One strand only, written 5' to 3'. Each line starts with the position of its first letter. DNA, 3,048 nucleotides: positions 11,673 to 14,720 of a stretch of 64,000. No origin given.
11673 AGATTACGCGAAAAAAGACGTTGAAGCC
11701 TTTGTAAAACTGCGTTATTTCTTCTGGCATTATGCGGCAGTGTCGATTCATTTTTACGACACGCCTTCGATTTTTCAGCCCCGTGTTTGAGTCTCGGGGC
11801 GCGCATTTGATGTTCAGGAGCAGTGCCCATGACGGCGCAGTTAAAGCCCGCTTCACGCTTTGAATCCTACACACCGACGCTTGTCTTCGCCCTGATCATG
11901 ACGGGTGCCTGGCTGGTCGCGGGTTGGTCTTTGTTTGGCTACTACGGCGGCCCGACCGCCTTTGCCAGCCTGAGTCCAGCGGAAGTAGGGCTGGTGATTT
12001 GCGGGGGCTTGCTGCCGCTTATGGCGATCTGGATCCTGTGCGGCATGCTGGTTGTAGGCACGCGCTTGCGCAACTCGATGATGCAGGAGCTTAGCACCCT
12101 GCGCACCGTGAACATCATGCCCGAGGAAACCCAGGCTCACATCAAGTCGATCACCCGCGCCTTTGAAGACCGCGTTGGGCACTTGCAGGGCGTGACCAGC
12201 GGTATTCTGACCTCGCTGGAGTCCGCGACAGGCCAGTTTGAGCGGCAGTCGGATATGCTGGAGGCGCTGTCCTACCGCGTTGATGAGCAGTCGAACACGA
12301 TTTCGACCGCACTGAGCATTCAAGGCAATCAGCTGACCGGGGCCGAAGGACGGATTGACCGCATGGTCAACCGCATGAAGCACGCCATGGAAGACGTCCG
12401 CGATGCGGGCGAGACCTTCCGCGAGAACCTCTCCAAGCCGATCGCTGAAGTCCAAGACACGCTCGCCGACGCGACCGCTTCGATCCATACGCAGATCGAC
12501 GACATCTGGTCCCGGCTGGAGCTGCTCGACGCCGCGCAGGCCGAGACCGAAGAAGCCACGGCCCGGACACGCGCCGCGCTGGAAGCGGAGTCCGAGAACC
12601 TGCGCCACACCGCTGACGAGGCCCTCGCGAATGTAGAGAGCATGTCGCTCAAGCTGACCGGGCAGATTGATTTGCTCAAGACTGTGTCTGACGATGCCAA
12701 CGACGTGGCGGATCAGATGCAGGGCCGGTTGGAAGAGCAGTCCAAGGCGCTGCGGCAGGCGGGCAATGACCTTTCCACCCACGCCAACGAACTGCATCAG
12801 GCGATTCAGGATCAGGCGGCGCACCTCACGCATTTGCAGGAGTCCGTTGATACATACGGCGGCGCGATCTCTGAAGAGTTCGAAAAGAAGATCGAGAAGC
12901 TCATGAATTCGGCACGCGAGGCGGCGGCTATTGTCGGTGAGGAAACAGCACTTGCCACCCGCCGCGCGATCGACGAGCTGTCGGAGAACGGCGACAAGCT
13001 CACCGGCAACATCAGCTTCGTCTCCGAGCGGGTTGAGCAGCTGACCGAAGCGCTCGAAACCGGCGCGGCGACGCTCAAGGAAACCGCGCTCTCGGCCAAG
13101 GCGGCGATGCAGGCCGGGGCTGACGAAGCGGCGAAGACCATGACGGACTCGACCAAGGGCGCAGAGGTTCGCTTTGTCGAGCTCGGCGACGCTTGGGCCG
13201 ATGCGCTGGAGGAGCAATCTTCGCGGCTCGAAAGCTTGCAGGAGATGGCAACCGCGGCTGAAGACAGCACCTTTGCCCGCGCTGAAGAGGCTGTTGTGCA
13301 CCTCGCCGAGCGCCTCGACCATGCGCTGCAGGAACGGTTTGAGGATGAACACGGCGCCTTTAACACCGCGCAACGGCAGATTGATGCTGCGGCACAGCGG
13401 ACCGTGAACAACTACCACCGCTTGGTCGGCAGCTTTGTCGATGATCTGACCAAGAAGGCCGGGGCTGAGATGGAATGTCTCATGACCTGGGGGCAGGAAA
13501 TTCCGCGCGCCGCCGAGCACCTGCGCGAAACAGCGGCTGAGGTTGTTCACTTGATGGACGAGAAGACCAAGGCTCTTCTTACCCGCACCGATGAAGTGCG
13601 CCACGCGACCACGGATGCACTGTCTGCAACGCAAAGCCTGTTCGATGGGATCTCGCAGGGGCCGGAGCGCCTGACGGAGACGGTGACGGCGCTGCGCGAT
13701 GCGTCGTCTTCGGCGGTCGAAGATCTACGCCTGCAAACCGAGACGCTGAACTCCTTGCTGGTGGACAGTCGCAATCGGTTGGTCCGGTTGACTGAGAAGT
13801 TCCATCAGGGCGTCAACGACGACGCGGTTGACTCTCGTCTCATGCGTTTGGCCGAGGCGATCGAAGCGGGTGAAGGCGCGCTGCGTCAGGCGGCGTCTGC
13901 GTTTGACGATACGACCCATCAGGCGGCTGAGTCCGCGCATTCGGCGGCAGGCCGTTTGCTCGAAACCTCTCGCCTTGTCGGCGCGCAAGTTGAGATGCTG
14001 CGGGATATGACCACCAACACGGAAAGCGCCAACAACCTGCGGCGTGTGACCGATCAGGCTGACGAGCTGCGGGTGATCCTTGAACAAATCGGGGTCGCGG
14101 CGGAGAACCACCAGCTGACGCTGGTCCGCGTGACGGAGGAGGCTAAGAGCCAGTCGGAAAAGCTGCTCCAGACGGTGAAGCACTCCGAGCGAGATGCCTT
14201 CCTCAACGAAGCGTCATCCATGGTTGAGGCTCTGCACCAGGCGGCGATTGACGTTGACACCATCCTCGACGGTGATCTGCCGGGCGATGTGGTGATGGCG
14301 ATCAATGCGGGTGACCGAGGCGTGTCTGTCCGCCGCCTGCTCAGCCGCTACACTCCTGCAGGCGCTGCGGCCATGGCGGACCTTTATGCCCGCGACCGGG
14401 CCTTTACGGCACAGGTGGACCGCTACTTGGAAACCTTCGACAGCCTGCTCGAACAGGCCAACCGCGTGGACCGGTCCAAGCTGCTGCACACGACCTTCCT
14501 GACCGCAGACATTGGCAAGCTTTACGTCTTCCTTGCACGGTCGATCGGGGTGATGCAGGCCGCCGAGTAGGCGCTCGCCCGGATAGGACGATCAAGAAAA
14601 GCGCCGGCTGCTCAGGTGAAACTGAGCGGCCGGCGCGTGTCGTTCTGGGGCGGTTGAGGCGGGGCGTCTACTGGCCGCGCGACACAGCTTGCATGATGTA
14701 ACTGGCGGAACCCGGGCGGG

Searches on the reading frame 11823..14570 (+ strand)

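Call 4: search_protein_families(library=pfam, proteins=[window:11823-14570:+], max_evalue=1)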
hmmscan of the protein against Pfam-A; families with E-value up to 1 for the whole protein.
window:11823-14570:+ (915 aa): 11 families
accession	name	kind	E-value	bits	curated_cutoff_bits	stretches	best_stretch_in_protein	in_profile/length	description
PF01442.23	Apolipoprotein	-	3.1e-08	34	90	4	287-444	15-174/190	Apolipoprotein A1/A4/E domain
PF07464.16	ApoLp-III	-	3.6e-05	24.4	36.3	3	259-369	26-137/146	Apolipophorin-III precursor (apoLp-III)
PF07889.17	DUF1664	-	0.011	16.2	34.6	1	200-285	36-120/124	Protein of unknown function (DUF1664)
PF04513.17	Baculo_PEP_C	-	0.012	16.1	38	1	153-231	25-100/140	Baculovirus polyhedron envelope protein, PEP, C terminus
PF06103.16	DUF948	-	0.016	15.8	37.2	1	294-350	30-85/89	Bacterial protein of unknown function (DUF948)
PF03564.21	DUF1759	-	0.019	15.4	25.4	1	719-781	74-136/148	Protein of unknown function (DUF1759)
PF20859.2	RHA1_ro05818_N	-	0.023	15.1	27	1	377-420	15-58/58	Hypothetical protein RHA1_ro05818, N-terminal helical domain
PF10372.14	CdaS_N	-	0.035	14.7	27.2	0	561-599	15-53/69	Diadenylate cyclase CdaS, N-terminal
PF23067.1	MG280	-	0.24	11.3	27.4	0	258-367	80-180/259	Uncharacterised protein MG280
PF20543.3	CowN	-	0.36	11.9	27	0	175-240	18-82/94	N2-fixation sustaining protein CowN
PF05791.16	Bacillus_HBL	-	0.49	10.6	29.1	1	295-351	120-176/177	Bacillus haemolytic enterotoxin (HBL)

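Call 5: search_protein_families(library=ncbifam, proteins=[window:11823-14570:+], max_evalue=1)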
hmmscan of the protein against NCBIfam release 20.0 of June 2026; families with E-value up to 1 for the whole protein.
window:11823-14570:+ (915 aa): 6 families
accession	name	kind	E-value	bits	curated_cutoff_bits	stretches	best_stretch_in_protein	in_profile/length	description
TIGR04527.1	mycoplas_twoTM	subfamily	3.2e-06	27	125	2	196-359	31-172/248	MG_279/MG_280 family protein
TIGR03822.1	AblA_like_2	hypoth_equivalog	0.021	13.9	396.25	1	252-343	203-295/321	lysine-2,3-aminomutase-like protein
NF043078.1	MMSYN1_0168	equivalog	0.14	10.7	800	1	129-413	108-376/649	oligopeptide ABC transporter ATP-binding protein OppF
NF041667.1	GvpU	equivalog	0.24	11.7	70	1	144-224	2-82/117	gas vesicle accessory protein GvpU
NF033689.1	N2Fix_CO_CowN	equivalog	0.37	11.6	48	0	175-240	13-77/89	N(2)-fixation sustaining protein CowN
NF033914.0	antiphage_ZorA_1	subfamily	0.53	8.5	190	2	92-418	298-616/619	anti-phage ZorAB system protein ZorA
